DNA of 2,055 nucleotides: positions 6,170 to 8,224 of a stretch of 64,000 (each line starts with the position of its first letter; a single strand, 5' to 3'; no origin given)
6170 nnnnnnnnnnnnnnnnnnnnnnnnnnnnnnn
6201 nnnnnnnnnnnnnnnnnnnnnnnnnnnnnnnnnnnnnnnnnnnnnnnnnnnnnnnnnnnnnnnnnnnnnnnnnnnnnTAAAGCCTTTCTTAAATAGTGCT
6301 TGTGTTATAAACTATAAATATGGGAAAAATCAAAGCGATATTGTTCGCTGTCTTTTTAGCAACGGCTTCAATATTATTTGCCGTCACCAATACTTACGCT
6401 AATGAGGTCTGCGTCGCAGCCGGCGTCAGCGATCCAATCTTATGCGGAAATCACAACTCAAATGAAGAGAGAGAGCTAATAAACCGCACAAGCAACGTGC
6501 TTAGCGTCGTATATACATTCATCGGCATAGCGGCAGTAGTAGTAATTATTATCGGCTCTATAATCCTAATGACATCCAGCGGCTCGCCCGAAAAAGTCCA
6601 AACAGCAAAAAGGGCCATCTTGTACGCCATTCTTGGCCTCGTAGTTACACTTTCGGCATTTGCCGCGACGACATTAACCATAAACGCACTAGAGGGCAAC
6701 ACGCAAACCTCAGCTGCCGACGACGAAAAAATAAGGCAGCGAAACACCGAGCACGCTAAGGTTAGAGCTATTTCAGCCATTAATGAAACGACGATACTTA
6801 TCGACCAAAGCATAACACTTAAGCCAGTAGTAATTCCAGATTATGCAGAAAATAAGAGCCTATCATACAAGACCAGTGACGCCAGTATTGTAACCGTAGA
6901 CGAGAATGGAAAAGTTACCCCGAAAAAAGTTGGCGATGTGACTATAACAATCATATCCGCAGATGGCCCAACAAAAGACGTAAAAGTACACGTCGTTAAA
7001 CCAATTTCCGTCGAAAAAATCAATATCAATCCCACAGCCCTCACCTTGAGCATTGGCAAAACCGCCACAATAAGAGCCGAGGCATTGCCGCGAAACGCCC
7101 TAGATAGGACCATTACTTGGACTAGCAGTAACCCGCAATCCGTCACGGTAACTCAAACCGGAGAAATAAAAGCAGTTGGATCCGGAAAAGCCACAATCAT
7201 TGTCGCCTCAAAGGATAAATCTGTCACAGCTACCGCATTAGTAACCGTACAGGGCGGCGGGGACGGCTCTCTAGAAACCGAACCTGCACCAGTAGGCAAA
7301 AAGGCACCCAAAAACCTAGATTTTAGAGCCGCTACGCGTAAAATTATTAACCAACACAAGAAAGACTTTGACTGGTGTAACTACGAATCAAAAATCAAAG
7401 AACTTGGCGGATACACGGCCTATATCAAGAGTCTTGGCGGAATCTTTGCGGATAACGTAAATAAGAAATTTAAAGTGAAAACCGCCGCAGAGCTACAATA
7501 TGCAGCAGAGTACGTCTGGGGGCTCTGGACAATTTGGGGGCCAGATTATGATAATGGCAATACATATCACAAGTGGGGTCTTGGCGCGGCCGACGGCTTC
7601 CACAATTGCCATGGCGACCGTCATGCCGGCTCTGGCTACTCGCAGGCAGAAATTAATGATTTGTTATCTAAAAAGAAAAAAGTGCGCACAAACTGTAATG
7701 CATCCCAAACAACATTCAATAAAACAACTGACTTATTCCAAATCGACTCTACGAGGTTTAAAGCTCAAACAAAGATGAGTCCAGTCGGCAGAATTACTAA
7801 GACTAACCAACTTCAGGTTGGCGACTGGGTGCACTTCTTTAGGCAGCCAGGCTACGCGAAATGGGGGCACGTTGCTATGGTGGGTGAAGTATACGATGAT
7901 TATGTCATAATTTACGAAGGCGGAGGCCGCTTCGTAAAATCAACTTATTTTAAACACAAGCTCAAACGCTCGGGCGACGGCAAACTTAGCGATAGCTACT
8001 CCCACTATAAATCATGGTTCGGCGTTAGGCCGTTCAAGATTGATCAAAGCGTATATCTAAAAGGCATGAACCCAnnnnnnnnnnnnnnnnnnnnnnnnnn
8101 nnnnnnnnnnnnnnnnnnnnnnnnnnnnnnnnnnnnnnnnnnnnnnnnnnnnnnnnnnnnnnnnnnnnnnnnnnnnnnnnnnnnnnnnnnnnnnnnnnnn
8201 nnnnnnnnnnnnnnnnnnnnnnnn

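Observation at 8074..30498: Expanded family of small single-pass proteins translationally coupled to every giant or secreted protein in the block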

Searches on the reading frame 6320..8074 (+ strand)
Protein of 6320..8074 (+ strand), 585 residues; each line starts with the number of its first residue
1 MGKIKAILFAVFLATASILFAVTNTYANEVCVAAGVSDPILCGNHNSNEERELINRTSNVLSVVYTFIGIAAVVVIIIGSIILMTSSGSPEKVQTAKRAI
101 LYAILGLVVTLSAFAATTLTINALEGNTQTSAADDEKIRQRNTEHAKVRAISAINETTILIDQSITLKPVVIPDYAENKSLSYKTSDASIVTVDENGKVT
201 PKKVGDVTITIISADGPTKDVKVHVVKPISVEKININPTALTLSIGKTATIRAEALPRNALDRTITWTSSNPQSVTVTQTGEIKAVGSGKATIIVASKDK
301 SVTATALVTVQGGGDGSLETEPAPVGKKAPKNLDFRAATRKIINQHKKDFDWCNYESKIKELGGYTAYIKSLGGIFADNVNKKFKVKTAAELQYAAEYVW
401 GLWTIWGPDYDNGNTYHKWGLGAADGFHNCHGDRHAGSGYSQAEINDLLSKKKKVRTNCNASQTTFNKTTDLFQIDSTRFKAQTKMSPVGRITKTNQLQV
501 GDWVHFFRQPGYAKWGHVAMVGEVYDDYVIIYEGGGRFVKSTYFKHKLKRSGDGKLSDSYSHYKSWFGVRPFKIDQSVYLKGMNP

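Call 7: search_protein_families(library=pfam, proteins=[window:6320-8074:+], max_evalue=0.01)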
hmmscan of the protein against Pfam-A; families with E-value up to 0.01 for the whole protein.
window:6320-8074:+ (585 aa): 3 families
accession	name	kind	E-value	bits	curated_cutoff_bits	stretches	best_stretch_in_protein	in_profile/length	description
PF02368.24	Big_2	-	2.4e-23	82.3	22.8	2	231-303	2-76/79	Bacterial Ig-like domain (group 2)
PF18895.5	T4SS_pilin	-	6e-10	39.5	26.6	1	52-113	7-64/71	Type IV secretion system pilin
PF21461.3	HL_N-beta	-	0.00078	19.6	27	1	181-217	14-48/57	Hyaluronate lyase, N-terminal beta-sheet domain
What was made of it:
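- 6320..8077 (+): Partner 'hydrolase 1' (585 aa). Signal peptide, VirB2-like T4SS_pilin hairpin, two Big_2 domains, and a basic C-terminal papain-like (NlpC/P60-CHAP-like) domain. Pfam T4SS_pilin 6e-10 and Big_2 2e-23 (call 7).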

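Call 47: search_solved_structures(query=window:6320-8074:+, max_evalue=0.1)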
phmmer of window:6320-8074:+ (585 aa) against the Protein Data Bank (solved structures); distinct sequences matched with E-value up to 0.1: 5.
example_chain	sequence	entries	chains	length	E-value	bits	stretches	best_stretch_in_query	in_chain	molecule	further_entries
7z47_G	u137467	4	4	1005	8.5e-06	27.6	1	181-311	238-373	Surface protein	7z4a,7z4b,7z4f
7quz_AAA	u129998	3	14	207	1.6e-05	26.7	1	224-311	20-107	Beta-1,3-glucanase bglH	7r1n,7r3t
9ifo_A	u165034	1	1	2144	0.00029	22.5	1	181-306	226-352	Teneurin-Like Protein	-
5ngj_A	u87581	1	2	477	0.023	16.2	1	182-316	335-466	Tail tube protein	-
4hu8_A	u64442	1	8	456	0.028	16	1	238-315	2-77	GH10 Xylanase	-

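Call 96: search_protein_families(library=ncbifam, proteins=[window:6320-8074:+], max_evalue=0.01)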
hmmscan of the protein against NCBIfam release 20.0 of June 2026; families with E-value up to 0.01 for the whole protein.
window:6320-8074:+ (585 aa): 1 family
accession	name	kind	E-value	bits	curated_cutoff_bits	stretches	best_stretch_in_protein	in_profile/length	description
NF045849.1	ICE_MMCAP2_0565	equivalog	8.5e-11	41.4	40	1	58-122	14-78/80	Mbov_0395 family pilin-like conjugal transfer protein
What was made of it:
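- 6320..8077 (+): NCBIfam Mbov_0395 pilin-like 8.5e-11 (call 96).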
